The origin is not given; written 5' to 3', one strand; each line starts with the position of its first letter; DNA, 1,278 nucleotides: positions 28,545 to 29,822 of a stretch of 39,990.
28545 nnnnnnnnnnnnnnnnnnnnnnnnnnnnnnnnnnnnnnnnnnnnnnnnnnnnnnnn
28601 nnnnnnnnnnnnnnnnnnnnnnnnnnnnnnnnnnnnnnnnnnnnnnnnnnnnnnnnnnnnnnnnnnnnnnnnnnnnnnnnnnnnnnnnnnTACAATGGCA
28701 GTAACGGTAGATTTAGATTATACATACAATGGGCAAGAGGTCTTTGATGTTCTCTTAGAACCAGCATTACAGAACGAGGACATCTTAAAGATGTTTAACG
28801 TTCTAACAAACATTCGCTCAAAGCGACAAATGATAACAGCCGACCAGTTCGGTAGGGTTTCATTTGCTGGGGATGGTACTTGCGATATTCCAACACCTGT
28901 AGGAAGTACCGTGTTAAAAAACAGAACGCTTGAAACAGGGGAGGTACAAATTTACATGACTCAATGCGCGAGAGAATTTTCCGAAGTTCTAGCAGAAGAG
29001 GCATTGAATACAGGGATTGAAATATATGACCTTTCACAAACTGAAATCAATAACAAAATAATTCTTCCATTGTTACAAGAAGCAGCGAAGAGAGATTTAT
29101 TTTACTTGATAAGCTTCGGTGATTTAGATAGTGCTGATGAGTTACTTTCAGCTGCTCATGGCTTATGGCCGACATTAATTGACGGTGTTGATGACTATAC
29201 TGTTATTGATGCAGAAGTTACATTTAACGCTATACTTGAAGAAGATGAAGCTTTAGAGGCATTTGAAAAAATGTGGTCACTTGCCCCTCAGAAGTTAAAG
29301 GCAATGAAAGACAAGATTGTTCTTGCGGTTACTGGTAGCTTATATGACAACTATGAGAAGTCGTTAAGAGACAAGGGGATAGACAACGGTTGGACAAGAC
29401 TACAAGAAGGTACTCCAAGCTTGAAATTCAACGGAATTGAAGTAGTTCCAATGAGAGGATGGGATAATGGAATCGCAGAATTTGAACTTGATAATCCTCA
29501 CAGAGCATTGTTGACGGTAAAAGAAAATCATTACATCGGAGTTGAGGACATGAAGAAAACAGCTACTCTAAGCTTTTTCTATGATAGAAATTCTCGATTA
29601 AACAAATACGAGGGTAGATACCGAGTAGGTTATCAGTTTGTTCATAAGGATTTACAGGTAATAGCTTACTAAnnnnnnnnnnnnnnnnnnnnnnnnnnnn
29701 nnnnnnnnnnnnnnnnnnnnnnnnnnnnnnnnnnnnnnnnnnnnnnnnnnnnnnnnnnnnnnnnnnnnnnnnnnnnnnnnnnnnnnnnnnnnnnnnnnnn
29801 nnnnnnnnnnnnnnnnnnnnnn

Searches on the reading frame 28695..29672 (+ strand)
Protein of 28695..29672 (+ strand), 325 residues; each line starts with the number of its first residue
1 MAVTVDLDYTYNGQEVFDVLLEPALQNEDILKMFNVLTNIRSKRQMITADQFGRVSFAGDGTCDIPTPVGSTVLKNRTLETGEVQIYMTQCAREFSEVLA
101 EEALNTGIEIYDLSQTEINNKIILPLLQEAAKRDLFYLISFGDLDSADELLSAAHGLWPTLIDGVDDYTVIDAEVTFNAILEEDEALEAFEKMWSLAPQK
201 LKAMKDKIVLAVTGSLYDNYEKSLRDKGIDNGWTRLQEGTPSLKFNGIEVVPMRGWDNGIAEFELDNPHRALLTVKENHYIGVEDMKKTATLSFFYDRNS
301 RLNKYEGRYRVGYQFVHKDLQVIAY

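Call 19: find_encoding_contigs(protein=window:28695-29672:+, flank=10000, max_places=1)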
Protein window:28695-29672:+ (325 aa): 2 contigs read that carry it; 1 place shown.
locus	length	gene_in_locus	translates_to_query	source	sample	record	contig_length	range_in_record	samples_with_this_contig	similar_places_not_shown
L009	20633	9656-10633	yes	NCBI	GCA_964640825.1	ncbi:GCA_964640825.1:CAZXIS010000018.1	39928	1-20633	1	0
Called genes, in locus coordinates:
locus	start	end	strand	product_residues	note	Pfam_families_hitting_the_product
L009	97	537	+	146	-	-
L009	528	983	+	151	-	-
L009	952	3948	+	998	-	PF13385:Laminin_G_3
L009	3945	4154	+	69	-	PF19668:DUF6171 (weak)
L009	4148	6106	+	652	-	-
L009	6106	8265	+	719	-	-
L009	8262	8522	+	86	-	-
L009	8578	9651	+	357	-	PF00574:CLP_protease, PF01972:SDH_protease (weak)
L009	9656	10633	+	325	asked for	-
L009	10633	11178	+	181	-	-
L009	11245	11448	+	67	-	-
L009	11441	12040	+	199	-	-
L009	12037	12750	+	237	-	PF13578:Methyltransf_24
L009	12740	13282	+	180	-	-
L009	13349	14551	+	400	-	PF04860:Phage_portal (weak)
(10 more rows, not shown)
